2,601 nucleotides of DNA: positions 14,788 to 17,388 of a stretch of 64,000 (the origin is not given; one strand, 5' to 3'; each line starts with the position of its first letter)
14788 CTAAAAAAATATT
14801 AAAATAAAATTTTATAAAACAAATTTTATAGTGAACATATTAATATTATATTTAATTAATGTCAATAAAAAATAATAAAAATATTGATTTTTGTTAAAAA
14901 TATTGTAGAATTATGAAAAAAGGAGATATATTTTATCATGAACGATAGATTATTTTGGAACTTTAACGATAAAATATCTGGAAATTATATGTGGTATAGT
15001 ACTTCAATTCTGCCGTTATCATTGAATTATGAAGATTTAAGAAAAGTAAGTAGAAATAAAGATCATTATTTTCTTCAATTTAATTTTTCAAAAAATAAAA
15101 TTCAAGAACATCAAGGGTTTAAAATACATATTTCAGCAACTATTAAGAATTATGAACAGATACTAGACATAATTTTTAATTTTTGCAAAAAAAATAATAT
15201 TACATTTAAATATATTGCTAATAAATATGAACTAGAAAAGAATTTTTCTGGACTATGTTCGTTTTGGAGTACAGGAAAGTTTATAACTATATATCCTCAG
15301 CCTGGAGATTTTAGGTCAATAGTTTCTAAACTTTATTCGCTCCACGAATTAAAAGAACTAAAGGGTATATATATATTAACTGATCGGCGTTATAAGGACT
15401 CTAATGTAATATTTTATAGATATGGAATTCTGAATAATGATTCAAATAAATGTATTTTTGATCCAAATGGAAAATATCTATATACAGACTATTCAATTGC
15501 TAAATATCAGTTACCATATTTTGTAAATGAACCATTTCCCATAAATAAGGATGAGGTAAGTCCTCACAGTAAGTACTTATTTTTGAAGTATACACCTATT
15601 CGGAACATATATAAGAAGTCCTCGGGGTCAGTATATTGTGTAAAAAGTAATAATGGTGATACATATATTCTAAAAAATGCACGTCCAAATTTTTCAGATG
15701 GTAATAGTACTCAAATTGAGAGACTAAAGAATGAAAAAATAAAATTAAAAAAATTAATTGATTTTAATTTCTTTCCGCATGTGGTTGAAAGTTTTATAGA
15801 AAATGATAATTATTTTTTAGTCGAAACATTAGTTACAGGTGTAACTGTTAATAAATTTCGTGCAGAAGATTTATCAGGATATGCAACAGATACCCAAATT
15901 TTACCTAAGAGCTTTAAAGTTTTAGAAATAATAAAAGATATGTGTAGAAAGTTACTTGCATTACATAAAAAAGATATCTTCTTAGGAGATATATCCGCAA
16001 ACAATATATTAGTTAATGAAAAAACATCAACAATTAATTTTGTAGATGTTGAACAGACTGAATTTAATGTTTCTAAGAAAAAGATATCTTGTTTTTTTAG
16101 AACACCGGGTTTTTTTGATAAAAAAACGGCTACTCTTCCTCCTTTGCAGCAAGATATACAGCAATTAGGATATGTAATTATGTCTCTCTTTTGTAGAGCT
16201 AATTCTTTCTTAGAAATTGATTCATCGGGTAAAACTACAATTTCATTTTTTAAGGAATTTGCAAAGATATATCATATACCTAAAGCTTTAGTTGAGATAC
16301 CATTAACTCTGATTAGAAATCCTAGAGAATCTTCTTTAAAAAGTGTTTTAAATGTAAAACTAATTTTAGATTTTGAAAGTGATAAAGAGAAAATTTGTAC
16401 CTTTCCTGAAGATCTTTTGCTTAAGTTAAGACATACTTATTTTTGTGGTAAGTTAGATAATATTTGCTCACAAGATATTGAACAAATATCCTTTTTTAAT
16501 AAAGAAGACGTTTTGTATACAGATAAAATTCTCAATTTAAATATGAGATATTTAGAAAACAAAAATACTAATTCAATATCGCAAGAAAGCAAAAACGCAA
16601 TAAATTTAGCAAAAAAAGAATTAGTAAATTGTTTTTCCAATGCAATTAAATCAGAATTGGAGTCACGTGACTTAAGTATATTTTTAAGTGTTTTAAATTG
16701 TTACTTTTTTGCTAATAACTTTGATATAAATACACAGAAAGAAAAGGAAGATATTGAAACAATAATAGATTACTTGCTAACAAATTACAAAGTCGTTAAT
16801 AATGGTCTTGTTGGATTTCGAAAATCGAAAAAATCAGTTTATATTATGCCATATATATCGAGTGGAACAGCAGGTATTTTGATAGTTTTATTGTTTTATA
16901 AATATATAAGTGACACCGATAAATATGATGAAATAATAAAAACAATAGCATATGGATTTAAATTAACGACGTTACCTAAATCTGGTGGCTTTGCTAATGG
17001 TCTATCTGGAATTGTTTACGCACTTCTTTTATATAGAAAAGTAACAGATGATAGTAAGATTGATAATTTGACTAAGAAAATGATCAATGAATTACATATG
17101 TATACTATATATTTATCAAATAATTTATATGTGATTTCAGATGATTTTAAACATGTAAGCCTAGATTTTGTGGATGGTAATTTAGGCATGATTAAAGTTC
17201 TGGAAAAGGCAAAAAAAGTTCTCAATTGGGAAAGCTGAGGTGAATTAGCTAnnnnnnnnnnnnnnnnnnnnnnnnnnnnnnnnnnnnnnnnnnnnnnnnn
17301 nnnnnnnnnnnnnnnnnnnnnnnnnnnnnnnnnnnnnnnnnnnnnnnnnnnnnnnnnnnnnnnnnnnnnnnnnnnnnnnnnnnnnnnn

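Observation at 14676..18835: Compact class III-like lanthipeptide cluster with a divergently transcribed 32-aa precursor missed by ORF calling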

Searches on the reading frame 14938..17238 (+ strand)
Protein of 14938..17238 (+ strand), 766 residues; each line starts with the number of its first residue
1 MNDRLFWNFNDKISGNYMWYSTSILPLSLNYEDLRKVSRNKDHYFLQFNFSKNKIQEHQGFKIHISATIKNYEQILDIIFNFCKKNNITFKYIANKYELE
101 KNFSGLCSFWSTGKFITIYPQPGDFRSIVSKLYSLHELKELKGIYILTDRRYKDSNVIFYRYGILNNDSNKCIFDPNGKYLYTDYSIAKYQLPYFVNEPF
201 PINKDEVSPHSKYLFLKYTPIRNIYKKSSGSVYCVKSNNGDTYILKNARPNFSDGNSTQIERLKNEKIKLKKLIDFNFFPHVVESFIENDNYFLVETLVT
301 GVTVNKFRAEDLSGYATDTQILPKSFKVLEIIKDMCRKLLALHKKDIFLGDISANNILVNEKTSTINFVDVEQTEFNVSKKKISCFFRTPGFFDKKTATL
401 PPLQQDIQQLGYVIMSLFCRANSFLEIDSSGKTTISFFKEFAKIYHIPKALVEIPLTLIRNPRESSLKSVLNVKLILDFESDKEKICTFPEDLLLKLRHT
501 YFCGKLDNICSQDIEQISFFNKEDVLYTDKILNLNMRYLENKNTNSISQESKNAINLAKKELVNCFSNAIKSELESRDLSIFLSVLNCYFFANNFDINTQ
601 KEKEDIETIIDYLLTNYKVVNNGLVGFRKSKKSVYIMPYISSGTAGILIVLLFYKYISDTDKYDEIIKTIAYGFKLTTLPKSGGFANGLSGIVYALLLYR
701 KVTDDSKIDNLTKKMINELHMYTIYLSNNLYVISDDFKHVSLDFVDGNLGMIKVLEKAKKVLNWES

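Call 3: search_protein_families(library=pfam, proteins=[window:14938-17238:+], max_evalue=0.1)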
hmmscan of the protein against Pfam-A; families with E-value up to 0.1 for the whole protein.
window:14938-17238:+ (766 aa): 4 families
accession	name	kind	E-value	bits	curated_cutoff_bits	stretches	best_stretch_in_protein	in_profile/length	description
PF25816.1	RamC_N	-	9.5e-30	103.9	27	1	43-206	19-185/191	RamC, N-terminal domain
PF05147.19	LANC_like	-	5.3e-11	42.1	23.2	1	596-724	177-306/350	Lanthionine synthetase C-like protein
PF00069.31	Pkinase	-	2.8e-07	30.7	31.7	1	228-444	11-216/263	Protein kinase domain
PF17667.7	Pkinase_fungal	-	0.019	14.1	24.1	1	327-364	287-325/387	Fungal protein kinase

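Call 4: search_protein_families(library=ncbifam, proteins=[window:14938-17238:+], max_evalue=0.1)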
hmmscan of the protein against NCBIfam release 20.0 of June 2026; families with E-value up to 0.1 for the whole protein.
window:14938-17238:+ (766 aa): 7 families
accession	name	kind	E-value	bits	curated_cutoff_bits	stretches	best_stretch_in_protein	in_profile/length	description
NF038151.1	lanthi_synth_III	equivalog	7.6e-83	279.3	575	2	37-518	36-518/833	class III lanthionine synthetase LanKC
NF038150.1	lanthi_synth_IV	equivalog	2.4e-52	178.3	650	1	53-429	16-401/851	class IV lanthionine synthetase LanL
TIGR03897.1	lanti_2_LanM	subfamily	5.3e-07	27.8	304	1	642-760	597-710/932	type 2 lanthipeptide synthetase LanM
NF058632.1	SerThrKinPrkT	equivalog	0.0043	16.1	280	1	332-375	123-166/322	serine/threonine protein kinase PrkT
NF033068.1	APH_3p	equivalog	0.005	16.4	205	0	227-308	21-95/255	APH(3') family aminoglycoside O-phosphotransferase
TIGR03724.2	arch_bud32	equivalog_domain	0.0089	15.5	125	1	325-371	88-128/193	KEOPS complex kinase/ATPase Bud32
NF047741.1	antiphage_MADS6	equivalog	0.02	13.4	460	1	210-367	183-339/612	methylation-associated defense system protein kinase MAD6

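Call 7: find_homologous_proteins(query=window:14938-17238:+, max_evalue=1e-10)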
Query window:14938-17238:+ (766 aa): 62 proteins with E <= 1e-10 among 8000 candidates.
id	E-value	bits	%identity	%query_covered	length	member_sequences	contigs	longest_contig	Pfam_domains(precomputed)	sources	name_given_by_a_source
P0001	0.0e+0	1706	100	100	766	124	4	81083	PF00069.32,PF25816.2,PF05147.20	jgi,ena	jgi:serine/threonine protein kinase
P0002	0.0e+0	1446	86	97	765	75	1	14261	PF00069.32,PF25816.2,PF05147.20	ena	-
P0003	0.0e+0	1144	67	100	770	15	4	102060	PF00069.32,PF25816.2,PF05147.20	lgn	-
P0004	1.3e-162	561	48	76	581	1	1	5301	PF00069.32,PF25816.2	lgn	-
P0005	1.0e-150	522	41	97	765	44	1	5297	PF00069.32,PF25816.2,PF05147.20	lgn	-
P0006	2.1e-150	521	40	98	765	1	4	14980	PF00069.32,PF25816.2,PF05147.20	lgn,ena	-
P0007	5.3e-149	516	39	97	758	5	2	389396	PF00069.32,PF25816.2,PF05147.20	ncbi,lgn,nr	ncbi:hypothetical protein F5ESL0245_02950 [Lactobacillus sp. ESL0245]|nr:hypothetical protein F5ESL0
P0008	4.7e-144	500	40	97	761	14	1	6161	PF00069.32,PF25816.2,PF05147.20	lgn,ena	-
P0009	5.1e-143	496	40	96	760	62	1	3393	PF00069.32,PF25816.2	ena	-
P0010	1.0e-137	479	38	98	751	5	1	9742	PF00069.32,PF25816.2,PF05147.20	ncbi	ncbi:MAG: lanthionine synthetase LanC family protein [Lactobacillaceae bacterium]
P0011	1.6e-136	475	46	68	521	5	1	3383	PF00069.32,PF05147.20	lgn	-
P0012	5.9e-133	463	36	98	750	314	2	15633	PF00069.32,PF25816.2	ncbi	-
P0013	7.6e-132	459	37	95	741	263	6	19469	PF00069.32,PF25816.2,PF05147.20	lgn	-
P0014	1.7e-127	445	36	97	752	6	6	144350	PF00069.32,PF25816.2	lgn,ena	-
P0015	3.5e-116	408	36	97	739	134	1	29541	PF00069.32,PF25816.2,PF05147.20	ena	-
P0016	4.2e-115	404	36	96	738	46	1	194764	PF00069.32,PF25816.2,PF05147.20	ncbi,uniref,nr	ncbi:lanthionine synthetase LanC family protein [Lactobacillus taiwanensis]|uniref:class III lanthio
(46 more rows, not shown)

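Call 8: find_encoding_contigs(protein=P0001, flank=6000, max_places=4)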
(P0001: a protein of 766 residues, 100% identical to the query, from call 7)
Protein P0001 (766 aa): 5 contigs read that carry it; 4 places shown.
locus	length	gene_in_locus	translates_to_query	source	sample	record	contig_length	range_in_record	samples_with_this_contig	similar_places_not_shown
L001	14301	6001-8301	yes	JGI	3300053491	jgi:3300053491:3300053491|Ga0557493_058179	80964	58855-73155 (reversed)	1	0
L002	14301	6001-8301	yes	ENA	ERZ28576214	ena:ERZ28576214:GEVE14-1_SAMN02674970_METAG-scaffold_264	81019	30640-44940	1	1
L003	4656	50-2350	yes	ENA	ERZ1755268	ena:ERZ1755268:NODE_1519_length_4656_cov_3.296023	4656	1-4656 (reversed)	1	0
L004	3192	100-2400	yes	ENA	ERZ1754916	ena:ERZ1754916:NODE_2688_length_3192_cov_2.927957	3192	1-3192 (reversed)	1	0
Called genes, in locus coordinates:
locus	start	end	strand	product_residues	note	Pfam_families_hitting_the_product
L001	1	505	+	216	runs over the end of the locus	-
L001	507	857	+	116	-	-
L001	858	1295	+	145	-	-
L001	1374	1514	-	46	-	-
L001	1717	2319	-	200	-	PF00239:Resolvase, PF13384:HTH_23 (faint), PF02796:HTH_7 (weak), PF13518:HTH_28 (faint)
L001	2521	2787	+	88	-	PF04014:MazE_antitoxin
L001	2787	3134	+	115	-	PF02452:PemK_toxin (weak)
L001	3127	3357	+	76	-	-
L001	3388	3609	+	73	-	-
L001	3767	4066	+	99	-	PF04221:RelB (weak)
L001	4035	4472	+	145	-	-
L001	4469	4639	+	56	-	-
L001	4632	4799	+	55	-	PF04221:RelB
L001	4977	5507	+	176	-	-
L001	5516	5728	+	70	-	-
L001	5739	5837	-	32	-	-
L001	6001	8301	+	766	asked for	PF25816:RamC_N, PF00069:Pkinase (weak), PF05147:LANC_like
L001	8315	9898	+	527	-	PF00664:ABC_membrane, PF00005:ABC_tran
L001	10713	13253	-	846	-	PF01751:Toprim, PF01131:Topoisom_bac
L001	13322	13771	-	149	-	-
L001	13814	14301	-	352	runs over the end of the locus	PF13154:DUF3991, PF13155:Toprim_2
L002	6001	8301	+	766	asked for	PF25816:RamC_N, PF00069:Pkinase (weak), PF05147:LANC_like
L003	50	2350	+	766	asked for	PF25816:RamC_N, PF00069:Pkinase (weak), PF05147:LANC_like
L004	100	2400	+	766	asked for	PF25816:RamC_N, PF00069:Pkinase (weak), PF05147:LANC_like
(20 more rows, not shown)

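Call 9: find_encoding_contigs(protein=P0003, flank=6000, max_places=3)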
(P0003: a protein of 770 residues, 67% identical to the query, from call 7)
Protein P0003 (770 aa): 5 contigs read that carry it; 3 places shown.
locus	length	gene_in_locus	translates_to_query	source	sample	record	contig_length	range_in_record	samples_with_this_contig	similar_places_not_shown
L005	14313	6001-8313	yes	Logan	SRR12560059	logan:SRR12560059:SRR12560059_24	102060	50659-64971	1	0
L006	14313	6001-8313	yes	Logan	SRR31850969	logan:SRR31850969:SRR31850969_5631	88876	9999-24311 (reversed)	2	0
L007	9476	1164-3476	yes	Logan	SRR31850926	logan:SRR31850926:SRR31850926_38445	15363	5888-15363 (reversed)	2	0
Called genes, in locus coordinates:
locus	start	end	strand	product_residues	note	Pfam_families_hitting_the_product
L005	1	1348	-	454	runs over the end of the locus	PF01966:HD, PF19276:HD_assoc_2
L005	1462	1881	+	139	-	PF09148:DUF1934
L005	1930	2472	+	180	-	PF05066:HARE-HTH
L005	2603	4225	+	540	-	PF06418:CTP_synth_N, PF00117:GATase, PF07722:Peptidase_C26 (faint)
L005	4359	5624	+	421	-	PF00275:EPSP_synthase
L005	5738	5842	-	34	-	-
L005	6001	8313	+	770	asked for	PF25816:RamC_N, PF00069:Pkinase, PF05147:LANC_like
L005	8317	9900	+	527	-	PF00664:ABC_membrane, PF00005:ABC_tran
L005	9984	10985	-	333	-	PF01678:DAP_epimerase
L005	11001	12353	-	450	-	PF00696:AA_kinase, PF13840:ACT_7 (faint), PF22468:ACT_9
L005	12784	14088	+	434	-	PF00278:Orn_DAP_Arg_deC, PF02784:Orn_Arg_deC_N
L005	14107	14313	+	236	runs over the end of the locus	PF08503:DapH_N, PF25087:GMPPB_C (faint), PF00132:Hexapep, PF25084:LbH_EIF2B (weak), PF00132:Hexapep, PF14602:Hexapep_2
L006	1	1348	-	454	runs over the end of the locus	PF01966:HD, PF19276:HD_assoc_2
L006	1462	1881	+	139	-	PF09148:DUF1934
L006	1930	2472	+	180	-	PF05066:HARE-HTH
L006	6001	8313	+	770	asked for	PF25816:RamC_N, PF00069:Pkinase, PF05147:LANC_like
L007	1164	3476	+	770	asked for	PF25816:RamC_N, PF00069:Pkinase, PF05147:LANC_like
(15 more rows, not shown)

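Call 10: find_encoding_contigs(protein=P0002, flank=6000, max_places=2)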
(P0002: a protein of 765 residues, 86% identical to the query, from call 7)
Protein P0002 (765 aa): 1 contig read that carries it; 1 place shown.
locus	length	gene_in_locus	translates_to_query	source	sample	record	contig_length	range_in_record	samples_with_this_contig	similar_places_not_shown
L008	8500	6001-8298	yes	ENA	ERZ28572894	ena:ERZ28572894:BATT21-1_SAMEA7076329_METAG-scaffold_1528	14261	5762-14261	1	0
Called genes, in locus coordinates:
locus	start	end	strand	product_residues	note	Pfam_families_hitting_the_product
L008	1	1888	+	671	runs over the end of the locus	PF00270:DEAD (faint), PF04851:ResIII, PF17757:UvrB_inter, PF27431:UvrB_3rd, PF00271:Helicase_C, PF12344:UvrB, PF02151:UVR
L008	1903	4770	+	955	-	PF02463:SMC_N (faint), PF03193:RsgA_GTPase (faint), PF13191:AAA_16 (faint), PF13401:AAA_22 (faint), PF13476:AAA_23 (faint), PF17760:UvrA_inter, PF17755:UvrA_DNA-bind, PF00005:ABC_tran (weak), +5 more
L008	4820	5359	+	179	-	PF03729:DUF308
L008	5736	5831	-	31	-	-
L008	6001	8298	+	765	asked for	PF25816:RamC_N, PF00069:Pkinase, PF05147:LANC_like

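Call 13: find_encoding_contigs(protein=P0007, flank=5000, max_places=2)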
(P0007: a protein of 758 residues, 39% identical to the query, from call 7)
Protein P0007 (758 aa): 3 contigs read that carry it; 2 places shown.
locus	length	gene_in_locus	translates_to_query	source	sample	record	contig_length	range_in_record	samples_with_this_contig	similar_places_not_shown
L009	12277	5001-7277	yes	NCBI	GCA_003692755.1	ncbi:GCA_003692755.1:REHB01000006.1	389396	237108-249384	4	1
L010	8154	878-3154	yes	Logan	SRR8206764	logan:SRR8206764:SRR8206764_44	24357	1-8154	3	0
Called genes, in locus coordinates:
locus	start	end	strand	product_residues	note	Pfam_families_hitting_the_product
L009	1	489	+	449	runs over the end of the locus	PF00342:PGI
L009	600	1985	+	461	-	PF07690:MFS_1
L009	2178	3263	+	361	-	PF13303:PTS_EIIC_2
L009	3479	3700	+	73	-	PF13518:HTH_28 (weak)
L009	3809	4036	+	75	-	-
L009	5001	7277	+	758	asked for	PF25816:RamC_N, PF00069:Pkinase, PF05147:LANC_like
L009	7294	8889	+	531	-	PF00664:ABC_membrane, PF00005:ABC_tran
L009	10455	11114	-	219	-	PF00702:Hydrolase, PF13419:HAD_2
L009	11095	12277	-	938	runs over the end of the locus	PF25788:Ig_Rha78A_N (weak), PF08531:Bac_rhamnosid_N, PF05592:Bac_rhamnosid, PF17389:Bac_rhamnosid6H, PF17390:Bac_rhamnosid_C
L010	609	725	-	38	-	-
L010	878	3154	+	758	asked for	PF25816:RamC_N, PF00069:Pkinase, PF05147:LANC_like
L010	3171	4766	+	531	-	PF00664:ABC_membrane, PF00005:ABC_tran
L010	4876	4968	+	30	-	-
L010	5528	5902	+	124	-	PF13276:HTH_21, PF00665:rve (weak)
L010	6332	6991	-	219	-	PF00702:Hydrolase, PF13419:HAD_2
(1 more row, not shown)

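Call 14: find_encoding_contigs(protein=P0016, flank=5000, max_places=2)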
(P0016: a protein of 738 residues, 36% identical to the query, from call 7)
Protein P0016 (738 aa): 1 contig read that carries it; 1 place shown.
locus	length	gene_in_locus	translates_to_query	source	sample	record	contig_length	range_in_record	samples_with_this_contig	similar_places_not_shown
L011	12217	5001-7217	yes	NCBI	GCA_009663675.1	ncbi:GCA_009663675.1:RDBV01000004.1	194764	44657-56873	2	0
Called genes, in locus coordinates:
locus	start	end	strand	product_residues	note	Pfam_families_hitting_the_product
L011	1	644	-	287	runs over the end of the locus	PF01553:Acyltransferase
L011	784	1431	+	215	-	PF01113:DapB_N, PF01118:Semialdhyde_dh (weak), PF13460:NAD_binding_10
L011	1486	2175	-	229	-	PF06161:DUF975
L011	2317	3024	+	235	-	PF00702:Hydrolase, PF12710:HAD (weak), PF13419:HAD_2, PF13242:Hydrolase_like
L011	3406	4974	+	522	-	PF00664:ABC_membrane, PF00005:ABC_tran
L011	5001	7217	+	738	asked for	PF25816:RamC_N, PF00069:Pkinase (weak), PF05147:LANC_like (weak)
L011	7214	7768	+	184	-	-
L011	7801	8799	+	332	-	PF00005:ABC_tran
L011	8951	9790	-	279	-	PF02645:DegV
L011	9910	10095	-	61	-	-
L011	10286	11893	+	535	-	PF00664:ABC_membrane, PF00005:ABC_tran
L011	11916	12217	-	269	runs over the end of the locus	PF21259:Rgg_C (weak)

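Call 22: search_solved_structures(query=window:14938-17238:+, max_evalue=0.01, show_alignments=2)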
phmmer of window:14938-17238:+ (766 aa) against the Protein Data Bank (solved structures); distinct sequences matched with E-value up to 0.01: 13.
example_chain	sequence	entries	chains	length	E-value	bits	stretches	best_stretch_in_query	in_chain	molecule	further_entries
8sao_B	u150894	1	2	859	6.1e-36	127.3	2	53-373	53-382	Class III lanthionine synthetase LanKC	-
8sap_A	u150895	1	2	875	6.5e-36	127.2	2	53-373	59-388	Class III lanthionine synthetase LanKC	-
8sam_A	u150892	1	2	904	7.3e-36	127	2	53-373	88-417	Class III lanthipeptide, Class III lanthionine synthetase LanKC fusion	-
9wj0_A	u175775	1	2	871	3.8e-32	114.7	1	39-397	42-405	Protein kinase domain-containing protein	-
9wop_A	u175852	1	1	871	3.9e-32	114.7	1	39-397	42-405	Protein kinase domain-containing protein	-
8w7j_A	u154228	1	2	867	3.6e-29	104.9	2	39-402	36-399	Protein kinase domain-containing protein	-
8w7l_A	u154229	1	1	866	3.7e-29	104.9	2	39-402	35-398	Protein kinase domain-containing protein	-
8w7a_A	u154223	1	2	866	3.7e-29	104.9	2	39-402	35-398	Protein kinase domain-containing protein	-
8wgo_A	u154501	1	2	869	3.8e-29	104.8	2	39-402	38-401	Protein kinase domain-containing protein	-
8w7l_B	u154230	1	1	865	8.4e-29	103.7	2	39-402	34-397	Protein kinase domain-containing protein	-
9ugq_A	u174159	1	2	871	7.9e-22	80.6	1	26-392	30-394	SalKC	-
8car_A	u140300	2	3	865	2.8e-14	55.6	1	58-375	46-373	Serine/threonine protein kinase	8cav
7wj6_A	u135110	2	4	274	4.3e-06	28.6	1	226-373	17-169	Serine/threonine protein kinase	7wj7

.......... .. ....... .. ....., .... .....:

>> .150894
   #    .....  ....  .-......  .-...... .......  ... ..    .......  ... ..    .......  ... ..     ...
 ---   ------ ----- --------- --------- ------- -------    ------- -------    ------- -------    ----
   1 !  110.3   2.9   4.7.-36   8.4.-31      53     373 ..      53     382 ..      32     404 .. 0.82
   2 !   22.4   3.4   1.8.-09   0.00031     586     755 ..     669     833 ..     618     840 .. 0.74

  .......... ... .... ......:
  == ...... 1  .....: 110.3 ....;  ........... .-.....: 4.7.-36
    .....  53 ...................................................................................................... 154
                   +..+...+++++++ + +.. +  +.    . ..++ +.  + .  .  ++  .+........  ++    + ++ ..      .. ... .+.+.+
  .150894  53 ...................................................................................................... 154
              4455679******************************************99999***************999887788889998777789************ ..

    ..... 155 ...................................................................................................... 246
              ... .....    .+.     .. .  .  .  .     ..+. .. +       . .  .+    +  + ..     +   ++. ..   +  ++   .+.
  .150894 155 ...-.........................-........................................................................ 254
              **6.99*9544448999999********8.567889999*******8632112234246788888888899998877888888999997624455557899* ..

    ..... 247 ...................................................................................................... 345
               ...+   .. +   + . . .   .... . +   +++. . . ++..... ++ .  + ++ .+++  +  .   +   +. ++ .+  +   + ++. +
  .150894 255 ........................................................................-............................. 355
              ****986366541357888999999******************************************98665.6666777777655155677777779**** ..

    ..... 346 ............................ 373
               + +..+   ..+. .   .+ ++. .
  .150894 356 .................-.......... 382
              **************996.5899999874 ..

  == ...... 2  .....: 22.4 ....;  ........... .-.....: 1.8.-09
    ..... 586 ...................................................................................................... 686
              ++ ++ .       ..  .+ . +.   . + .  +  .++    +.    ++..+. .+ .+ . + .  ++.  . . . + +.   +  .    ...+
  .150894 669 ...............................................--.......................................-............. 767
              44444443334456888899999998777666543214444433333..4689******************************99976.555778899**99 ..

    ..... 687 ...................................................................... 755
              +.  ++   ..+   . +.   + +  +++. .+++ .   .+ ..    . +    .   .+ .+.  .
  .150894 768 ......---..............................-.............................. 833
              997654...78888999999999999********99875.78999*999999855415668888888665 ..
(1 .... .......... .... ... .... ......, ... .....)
